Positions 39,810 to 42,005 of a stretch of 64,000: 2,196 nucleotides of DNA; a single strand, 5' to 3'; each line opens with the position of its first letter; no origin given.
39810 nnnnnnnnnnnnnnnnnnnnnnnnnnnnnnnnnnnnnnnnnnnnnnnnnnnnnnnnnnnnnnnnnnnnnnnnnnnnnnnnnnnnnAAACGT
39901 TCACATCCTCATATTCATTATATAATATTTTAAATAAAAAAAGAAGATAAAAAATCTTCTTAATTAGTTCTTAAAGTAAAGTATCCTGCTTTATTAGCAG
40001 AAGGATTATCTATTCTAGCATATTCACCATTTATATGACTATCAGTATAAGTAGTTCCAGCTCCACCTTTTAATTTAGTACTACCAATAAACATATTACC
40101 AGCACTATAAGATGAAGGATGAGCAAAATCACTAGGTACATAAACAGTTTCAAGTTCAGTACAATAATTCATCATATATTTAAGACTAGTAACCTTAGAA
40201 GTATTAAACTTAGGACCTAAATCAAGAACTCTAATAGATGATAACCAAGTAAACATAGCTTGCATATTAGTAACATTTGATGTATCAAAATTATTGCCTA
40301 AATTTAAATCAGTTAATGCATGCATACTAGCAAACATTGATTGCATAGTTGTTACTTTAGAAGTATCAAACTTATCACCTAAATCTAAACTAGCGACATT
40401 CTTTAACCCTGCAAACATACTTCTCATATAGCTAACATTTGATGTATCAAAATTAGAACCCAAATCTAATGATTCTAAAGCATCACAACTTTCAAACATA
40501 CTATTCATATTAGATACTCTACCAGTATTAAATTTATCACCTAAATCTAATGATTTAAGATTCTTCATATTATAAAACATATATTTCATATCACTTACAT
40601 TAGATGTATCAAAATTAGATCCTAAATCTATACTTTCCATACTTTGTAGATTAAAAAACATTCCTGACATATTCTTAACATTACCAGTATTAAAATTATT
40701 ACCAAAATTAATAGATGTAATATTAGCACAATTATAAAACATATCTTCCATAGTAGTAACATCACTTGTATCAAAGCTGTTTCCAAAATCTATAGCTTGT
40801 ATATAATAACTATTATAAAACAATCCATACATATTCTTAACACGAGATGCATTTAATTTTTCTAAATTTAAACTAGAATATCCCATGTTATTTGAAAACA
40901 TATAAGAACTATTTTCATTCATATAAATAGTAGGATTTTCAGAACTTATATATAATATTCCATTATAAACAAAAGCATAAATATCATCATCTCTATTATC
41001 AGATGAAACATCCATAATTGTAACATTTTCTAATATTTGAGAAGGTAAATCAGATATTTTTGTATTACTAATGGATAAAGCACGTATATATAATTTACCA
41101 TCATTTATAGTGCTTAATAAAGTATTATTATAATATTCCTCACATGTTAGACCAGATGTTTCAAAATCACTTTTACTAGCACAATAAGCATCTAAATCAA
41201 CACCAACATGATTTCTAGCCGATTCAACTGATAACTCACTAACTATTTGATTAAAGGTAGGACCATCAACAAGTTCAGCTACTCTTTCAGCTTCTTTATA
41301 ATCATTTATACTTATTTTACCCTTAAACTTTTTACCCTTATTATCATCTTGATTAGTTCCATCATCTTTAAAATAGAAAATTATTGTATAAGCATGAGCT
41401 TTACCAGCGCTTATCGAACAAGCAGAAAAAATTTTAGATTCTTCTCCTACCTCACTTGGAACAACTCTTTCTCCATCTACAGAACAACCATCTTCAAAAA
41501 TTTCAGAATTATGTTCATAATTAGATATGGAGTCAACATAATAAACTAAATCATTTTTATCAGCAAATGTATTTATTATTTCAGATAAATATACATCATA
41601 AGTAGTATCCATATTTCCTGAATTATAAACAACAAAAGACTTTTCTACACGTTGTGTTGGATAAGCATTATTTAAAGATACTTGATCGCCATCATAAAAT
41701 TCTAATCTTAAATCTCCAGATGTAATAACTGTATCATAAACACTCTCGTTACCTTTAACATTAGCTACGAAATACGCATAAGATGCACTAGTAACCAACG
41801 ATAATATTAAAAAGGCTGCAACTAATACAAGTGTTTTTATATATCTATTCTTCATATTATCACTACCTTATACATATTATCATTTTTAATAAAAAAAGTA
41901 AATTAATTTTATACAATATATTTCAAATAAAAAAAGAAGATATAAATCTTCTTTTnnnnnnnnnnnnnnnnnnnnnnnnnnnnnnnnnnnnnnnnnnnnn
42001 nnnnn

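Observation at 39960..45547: Cluster 2: three more TasA-like-N-domain proteins, two carrying DUF285/26-residue surface repeats, bracketed by LemA and a DUF2207 membrane protein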

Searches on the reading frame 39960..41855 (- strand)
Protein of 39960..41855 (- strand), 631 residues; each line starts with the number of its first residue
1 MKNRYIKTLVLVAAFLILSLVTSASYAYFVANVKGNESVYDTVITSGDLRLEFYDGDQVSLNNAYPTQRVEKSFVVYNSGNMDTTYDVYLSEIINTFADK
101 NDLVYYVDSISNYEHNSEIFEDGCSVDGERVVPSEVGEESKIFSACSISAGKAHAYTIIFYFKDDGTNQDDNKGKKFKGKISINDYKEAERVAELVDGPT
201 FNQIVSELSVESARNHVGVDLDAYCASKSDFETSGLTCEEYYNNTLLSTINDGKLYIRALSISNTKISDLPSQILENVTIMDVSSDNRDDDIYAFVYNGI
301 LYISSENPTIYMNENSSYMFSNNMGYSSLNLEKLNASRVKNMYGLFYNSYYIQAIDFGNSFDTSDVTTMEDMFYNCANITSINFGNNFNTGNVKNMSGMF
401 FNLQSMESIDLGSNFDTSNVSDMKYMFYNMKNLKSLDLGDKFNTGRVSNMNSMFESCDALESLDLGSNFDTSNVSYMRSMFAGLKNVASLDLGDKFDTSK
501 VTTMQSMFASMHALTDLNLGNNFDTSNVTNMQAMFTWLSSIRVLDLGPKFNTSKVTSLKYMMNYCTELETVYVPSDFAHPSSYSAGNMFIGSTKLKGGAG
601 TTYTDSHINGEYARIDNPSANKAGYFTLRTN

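Call 4: search_protein_families(library=pfam, proteins=[window:39960-41855:-], max_evalue=0.1)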
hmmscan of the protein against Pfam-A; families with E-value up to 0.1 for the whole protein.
window:39960-41855:- (631 aa): 7 families
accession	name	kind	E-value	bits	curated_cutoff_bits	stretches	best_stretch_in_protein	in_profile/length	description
PF03382.20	DUF285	-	3.6e-37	127.2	25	3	413-485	18-86/120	Mycoplasma protein of unknown function, DUF285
PF13306.12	LRR_5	-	1.8e-07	31.5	27.7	2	371-471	6-92/127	BspA type Leucine rich repeat region (6 copies)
PF12389.13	Peptidase_M73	-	6.8e-06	26.5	22.5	1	11-178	10-182/196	Camelysin metallo-endopeptidase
PF24758.1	LRR_At5g56370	-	0.00017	21.8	27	0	397-472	30-101/227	FBD-associated F-box protein At5g56370, LRR repeats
PF12799.13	LRR_4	-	0.00021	21.9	27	0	431-468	1-33/44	Leucine Rich repeats (2 copies)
PF13855.12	LRR_8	-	0.00022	21.3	27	0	426-468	20-59/61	Leucine rich repeat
PF23598.1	LRR_14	-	0.099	11.8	40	0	409-544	146-271/353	Leucine-rich repeat region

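Call 5: search_protein_families(library=ncbifam, proteins=[window:39960-41855:-], max_evalue=0.1)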
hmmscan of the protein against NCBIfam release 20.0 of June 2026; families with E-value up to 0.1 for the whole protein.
window:39960-41855:- (631 aa): 3 families
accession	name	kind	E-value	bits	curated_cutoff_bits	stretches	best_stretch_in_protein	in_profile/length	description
TIGR02167.2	Liste_lipo_26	repeat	7.9e-39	130.8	30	6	453-479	1-26/26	PARCEL repeat-containing surface protein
NF045896.1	Mbov_0838_LP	exception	2.4e-11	43.2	500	3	468-569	266-361/433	Mbov_0838 family PARCEL repeat surface lipoprotein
NF009391.0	PRK12750.1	equivalog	0.06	13.3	148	0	491-531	71-111/170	CpxP family protein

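Call 12: find_encoding_contigs(protein=window:39960-41855:-, flank=10000, max_places=6)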
Protein window:39960-41855:- (631 aa): 6 contigs read that carry it; 2 places shown.
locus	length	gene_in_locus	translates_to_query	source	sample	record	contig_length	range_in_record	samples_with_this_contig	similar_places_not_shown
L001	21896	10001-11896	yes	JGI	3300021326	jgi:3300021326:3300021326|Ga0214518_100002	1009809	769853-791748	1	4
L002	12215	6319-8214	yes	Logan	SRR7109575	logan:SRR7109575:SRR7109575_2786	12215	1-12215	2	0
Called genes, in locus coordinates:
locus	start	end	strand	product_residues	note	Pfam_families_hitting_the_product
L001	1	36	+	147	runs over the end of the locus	PF09424:YqeY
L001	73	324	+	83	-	-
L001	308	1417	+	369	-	PF06898:YqfD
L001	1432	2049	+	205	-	PF04892:VanZ-LLP1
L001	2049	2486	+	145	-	PF02130:YbeY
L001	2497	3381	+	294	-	PF00350:Dynamin_N (faint), PF01926:MMR_HSR1, PF02421:FeoB_N, PF03193:RsgA_GTPase (faint), PF04548:AIG1 (weak), PF00009:GTP_EFTU, PF07650:KH_2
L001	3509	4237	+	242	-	PF11967:RecO_N, PF02565:RecO_C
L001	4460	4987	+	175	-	-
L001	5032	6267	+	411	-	PF02388:FemAB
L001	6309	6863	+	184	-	PF04011:LemA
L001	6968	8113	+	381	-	PF12389:Peptidase_M73 (weak)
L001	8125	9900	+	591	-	PF12389:Peptidase_M73 (faint), PF03382:DUF285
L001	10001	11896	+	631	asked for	PF12389:Peptidase_M73 (weak), PF03382:DUF285, PF13306:LRR_5 (weak), PF03382:DUF285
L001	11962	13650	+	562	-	PF09972:DUF2207 (weak), PF20990:DUF2207_C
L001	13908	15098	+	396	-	PF00702:Hydrolase, PF13419:HAD_2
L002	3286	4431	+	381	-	PF12389:Peptidase_M73 (weak)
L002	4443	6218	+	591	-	PF12389:Peptidase_M73 (faint), PF03382:DUF285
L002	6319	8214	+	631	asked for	PF12389:Peptidase_M73 (weak), PF03382:DUF285, PF13306:LRR_5 (weak), PF03382:DUF285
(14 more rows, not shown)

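Call 70: find_homologous_proteins(query=window:39963-41855:-, max_evalue=1e-10)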
Query window:39963-41855:- (631 aa): 4911 proteins with E <= 1e-10 among 8000 candidates; the best 120 are listed.
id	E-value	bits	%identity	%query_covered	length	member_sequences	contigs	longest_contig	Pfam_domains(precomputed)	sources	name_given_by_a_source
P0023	0.0e+0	1340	97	100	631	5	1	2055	PF03382.21,PF13306.13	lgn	-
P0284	7.6e-155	535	44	48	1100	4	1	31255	PF03382.21,PF07963.18,PF25013.1,PF13855.13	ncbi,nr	ncbi:MAG: BspA family leucine-rich repeat surface protein [Bacilli bacterium]|nr:BspA family leucine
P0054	9.6e-147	508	41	100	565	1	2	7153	PF03382.21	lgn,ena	-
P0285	1.7e-146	508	47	45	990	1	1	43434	PF05307.17,PF12892.14,PF03382.21,PF13306.13,PF24547.2,PF12799.14,PF13855.13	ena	-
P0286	5.4e-146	506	49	50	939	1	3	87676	PF03382.21,PF09479.17,PF24758.2,PF12799.14,PF13855.13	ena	-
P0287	9.4e-141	489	41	100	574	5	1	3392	PF03382.21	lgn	-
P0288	4.9e-140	486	39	46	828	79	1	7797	PF03382.21,PF24758.2,PF13855.13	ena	-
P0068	6.2e-140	486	40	100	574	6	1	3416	PF03382.21,PF12389.14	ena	-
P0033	1.1e-135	472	38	99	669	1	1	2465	PF03382.21,PF12389.14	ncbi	-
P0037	1.0e-133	465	39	100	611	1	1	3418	PF03382.21,PF13306.13,PF12389.14,PF12799.14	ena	-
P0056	3.9e-126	440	40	84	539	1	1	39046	PF03382.21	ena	-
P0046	1.1e-123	432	44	100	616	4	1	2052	PF03382.21,PF12389.14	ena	-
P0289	1.3e-123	432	44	49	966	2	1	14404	PF03382.21,PF09479.17,PF13306.13,PF12799.14,PF25013.1,PF13855.13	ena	-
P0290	6.4e-122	426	38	100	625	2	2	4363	PF03382.21,PF12389.14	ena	-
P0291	2.0e-118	415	39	100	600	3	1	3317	PF03382.21,PF12389.14,PF25013.1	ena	-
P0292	3.2e-118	414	36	93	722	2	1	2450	PF03382.21,PF12389.14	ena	-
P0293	4.7e-116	407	42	97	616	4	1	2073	PF03382.21,PF12389.14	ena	-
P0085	5.8e-115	403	39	100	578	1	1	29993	PF03382.21,PF12389.14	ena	-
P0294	5.4e-113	397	39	99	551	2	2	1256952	PF03382.21,PF12389.14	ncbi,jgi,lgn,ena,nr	ncbi:MAG: BspA family leucine-rich repeat surface protein [Firmicutes bacterium]|nr:BspA family leuc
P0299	3.6e-107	378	37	100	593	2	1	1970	PF03382.21,PF12389.14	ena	-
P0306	6.4e-105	370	47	50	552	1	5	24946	PF03382.21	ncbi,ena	-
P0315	2.3e-101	359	37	100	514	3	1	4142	PF03382.21,PF12389.14,PF13855.13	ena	-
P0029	2.0e-100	355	33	50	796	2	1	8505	PF03382.21,PF12389.14,PF25019.1,PF23952.2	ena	-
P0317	3.2e-100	355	39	72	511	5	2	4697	PF03382.21,PF12389.14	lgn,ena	-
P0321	1.3e-98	349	36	100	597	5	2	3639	PF03382.21,PF12389.14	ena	-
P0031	2.4e-98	349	37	100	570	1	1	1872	PF03382.21,PF12389.14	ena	-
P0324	3.3e-98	348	41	76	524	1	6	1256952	PF03382.21,PF12389.14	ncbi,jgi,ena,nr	ncbi:MAG: BspA family leucine-rich repeat surface protein [Firmicutes bacterium]|nr:BspA family leuc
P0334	1.2e-95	340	36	99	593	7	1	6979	PF03382.21,PF12389.14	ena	-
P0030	8.2e-90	320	36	100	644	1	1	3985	PF03382.21,PF12389.14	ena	-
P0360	1.4e-89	320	33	96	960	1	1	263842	PF03382.21,PF19789.7,PF12389.14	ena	-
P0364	2.2e-89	319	36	99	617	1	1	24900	PF03382.21,PF12389.14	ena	-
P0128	3.2e-89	318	33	100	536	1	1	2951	PF03382.21,PF12389.14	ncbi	-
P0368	1.4e-88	316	37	54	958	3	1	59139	PF03382.21,PF07963.18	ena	-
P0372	5.7e-88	314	34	99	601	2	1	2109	PF03382.21,PF12389.14,PF12799.14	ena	-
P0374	6.4e-88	314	38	71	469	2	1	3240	PF03382.21,PF12389.14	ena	-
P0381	1.9e-87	313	34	99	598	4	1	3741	PF03382.21,PF12389.14,PF12799.14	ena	-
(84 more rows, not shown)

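Call 73: find_encoding_contigs(protein=P0294, flank=10000, max_places=2)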
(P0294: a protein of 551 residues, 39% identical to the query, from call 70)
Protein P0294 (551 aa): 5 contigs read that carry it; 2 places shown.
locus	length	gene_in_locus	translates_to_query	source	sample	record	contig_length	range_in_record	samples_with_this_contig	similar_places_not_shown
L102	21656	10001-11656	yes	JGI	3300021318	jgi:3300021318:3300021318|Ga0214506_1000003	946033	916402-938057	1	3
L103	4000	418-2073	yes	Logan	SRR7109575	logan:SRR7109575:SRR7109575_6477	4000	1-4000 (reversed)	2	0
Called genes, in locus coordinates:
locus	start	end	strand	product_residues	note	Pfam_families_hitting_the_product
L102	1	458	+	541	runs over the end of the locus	PF09847:12TM_1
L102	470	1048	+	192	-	-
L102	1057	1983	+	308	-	-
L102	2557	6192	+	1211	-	PF04563:RNA_pol_Rpb2_1, PF04561:RNA_pol_Rpb2_2, PF04565:RNA_pol_Rpb2_3, PF10385:RNA_pol_Rpb2_45, PF00562:RNA_pol_Rpb2_6, PF04560:RNA_pol_Rpb2_7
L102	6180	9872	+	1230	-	PF04997:RNA_pol_Rpb1_1, PF00623:RNA_pol_Rpb1_2, PF04983:RNA_pol_Rpb1_3, PF05000:RNA_pol_Rpb1_4, PF04998:RNA_pol_Rpb1_5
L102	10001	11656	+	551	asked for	PF12389:Peptidase_M73 (weak), PF03382:DUF285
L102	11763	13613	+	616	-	PF12389:Peptidase_M73 (weak), PF03382:DUF285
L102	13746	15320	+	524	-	PF12389:Peptidase_M73 (faint), PF03382:DUF285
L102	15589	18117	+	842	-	PF00133:tRNA-synt_1, PF09334:tRNA-synt_1g, PF13603:tRNA-synt_1_2 (weak), PF09334:tRNA-synt_1g, PF00133:tRNA-synt_1, PF01406:tRNA-synt_1e (weak), PF08264:Anticodon_1, PF10458:Val_tRNA-synt_C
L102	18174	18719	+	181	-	PF04011:LemA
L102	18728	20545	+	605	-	PF09972:DUF2207, PF20990:DUF2207_C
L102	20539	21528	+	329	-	PF04055:Radical_SAM, PF13186:SPASM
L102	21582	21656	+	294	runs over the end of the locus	PF02899:Phage_int_SAM_1, PF13495:Phage_int_SAM_4 (weak), PF00589:Phage_integrase, PF22823:MrpR_C_cat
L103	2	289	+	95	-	?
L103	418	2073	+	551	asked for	PF12389:Peptidase_M73 (weak), PF03382:DUF285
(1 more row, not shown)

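Call 82: predict_structure(alignment_id=A5)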
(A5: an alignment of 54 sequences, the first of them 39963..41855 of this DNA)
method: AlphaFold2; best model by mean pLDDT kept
length: 631 residues; sequences in the alignment: 54
mean_pLDDT: 88.9   pTM: 0.76
mean pLDDT of the five models: 88.9, 87.8, 87.5, 87.3, 87.2
residues with pLDDT >= 90: 375; 70-90: 211; 50-70: 30; < 50: 15
segments of 3 or more residues with pLDDT < 50: 25-36
pLDDT, mean of each block of 10 residues (from residue 1): 72 85 52 45 62 84 85 91 89 87 90 75 84 86 89 91 84 83 84 94 91 76 81 85 76 69 87 87 88 91 91 97 81 95 96 93 97 97 95 98 98 93 99 97 98 98 97 98 98 98 98 97 98 98 97 97 98 93 94 95 95 92 93 59
secondary structure, 60 per line:
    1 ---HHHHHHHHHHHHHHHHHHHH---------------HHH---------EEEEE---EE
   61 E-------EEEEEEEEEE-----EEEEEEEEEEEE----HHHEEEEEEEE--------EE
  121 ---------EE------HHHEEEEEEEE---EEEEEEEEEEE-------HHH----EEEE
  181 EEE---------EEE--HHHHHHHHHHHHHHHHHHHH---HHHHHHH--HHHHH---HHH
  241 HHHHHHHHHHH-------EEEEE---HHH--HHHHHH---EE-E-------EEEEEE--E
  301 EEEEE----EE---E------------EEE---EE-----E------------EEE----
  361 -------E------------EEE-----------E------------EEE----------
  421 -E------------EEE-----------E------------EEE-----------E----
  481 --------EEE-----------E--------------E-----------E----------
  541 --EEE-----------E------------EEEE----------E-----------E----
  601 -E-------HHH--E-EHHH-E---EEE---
elements in order: H4-23 E51-55 E59-61 E69-78 E84-95 E103-110 E141-148 E152-162 E177-183 E193-195 H198-217 H221-227 H230-234 H238-251 E259-263 H272-277 E292-297 E300-305 E328-330 E354-356 E381-383 E408-410 E435-437 E462-464 E489-491 E543-545 E570-573 E626-628

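Call 86: fold_search(model_id=the predicted structure, library=pdb)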
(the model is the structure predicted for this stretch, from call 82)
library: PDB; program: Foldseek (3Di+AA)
matches with E <= 10: 958; with E <= 0.001: 1
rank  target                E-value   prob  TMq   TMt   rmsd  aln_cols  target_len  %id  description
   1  4bsr_B                3.2e-04  0.97  0.15  0.18  15.2       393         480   11  Structure of the ectodomain of LGR5 in complex with R-spondin-1 (Fu1Fu2) in P22121 crystal form (released 2013-06-19)
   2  8aur_A                1.6e-03  1.00  0.15  0.37  11.3       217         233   13  Cryo-EM structure of a TasA fibre (released 2022-11-30)
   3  4h09_B                4.1e-03  0.99  0.22  0.33   9.9       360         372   14  Crystal structure of a leucine-rich repeat protein (EUBVEN_01088) from Eubacterium ventriosum ATCC 27560 at 2.50 A res (released 2012-10-10)
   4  6kya_B                9.3e-03  0.89  0.14  0.13  14.0       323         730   18  Crystal structure of human TLR8 in complex TH1027 (released 2020-05-27)
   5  8yht_A                1.8e-02  0.90  0.16  0.16  12.8       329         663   14  hTLR3/minibinder 7.7 (released 2025-02-05)
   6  8k2j                  2.9e-02  0.63  0.10  0.11  21.1       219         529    7  Crystal structure of Group 3 Oligosaccharide/Monosaccharide-releasing beta-N-acetylgalactosaminidase NgaDssm, apo form (released 2024-04-24)
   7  5fqh_A                4.8e-02  0.20  0.11  0.12  21.8       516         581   10  The details of glycolipid glycan hydrolysis by the structural analysis of a family 123 glycoside hydrolase from Clostr (released 2016-03-30)
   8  5fqf_A                5.0e-02  0.13  0.10  0.11  24.4       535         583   11  The details of glycolipid glycan hydrolysis by the structural analysis of a family 123 glycoside hydrolase from Clostr (released 2016-03-30)
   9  5fr0                  5.5e-02  0.54  0.11  0.12  22.4       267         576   10  The details of glycolipid glycan hydrolysis by the structural analysis of a family 123 glycoside hydrolase from Clostrid (released 2016-03-30)
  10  5fqg_A                6.0e-02  0.47  0.10  0.11  23.4       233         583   10  The details of glycolipid glycan hydrolysis by the structural analysis of a family 123 glycoside hydrolase from Clostr (released 2016-03-30)
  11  8b5l_v                6.9e-02  0.92  0.10  0.31  13.1       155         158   14  Cryo-EM structure of ribosome-Sec61-TRAP (TRanslocon Associated Protein) translocon complex (released 2023-03-01)
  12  5jpn_B                7.2e-02  0.51  0.08  0.08  18.2       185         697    8  Structure of human complement C4 rebuilt using iMDFF (released 2016-08-10)
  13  7fe0_A                8.2e-02  0.77  0.10  0.25   7.8       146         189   11  AvmM Catalyzes Macrocyclization in Alchivemycin A Biosynthesis (released 2021-09-01)
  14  5fqe_A                8.6e-02  0.35  0.11  0.11  23.0       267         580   11  The details of glycolipid glycan hydrolysis by the structural analysis of a family 123 glycoside hydrolase from Clostr (released 2016-03-30)
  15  5fqe_B                9.9e-02  0.89  0.10  0.11  12.5       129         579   11  The details of glycolipid glycan hydrolysis by the structural analysis of a family 123 glycoside hydrolase from Clostr (released 2016-03-30)
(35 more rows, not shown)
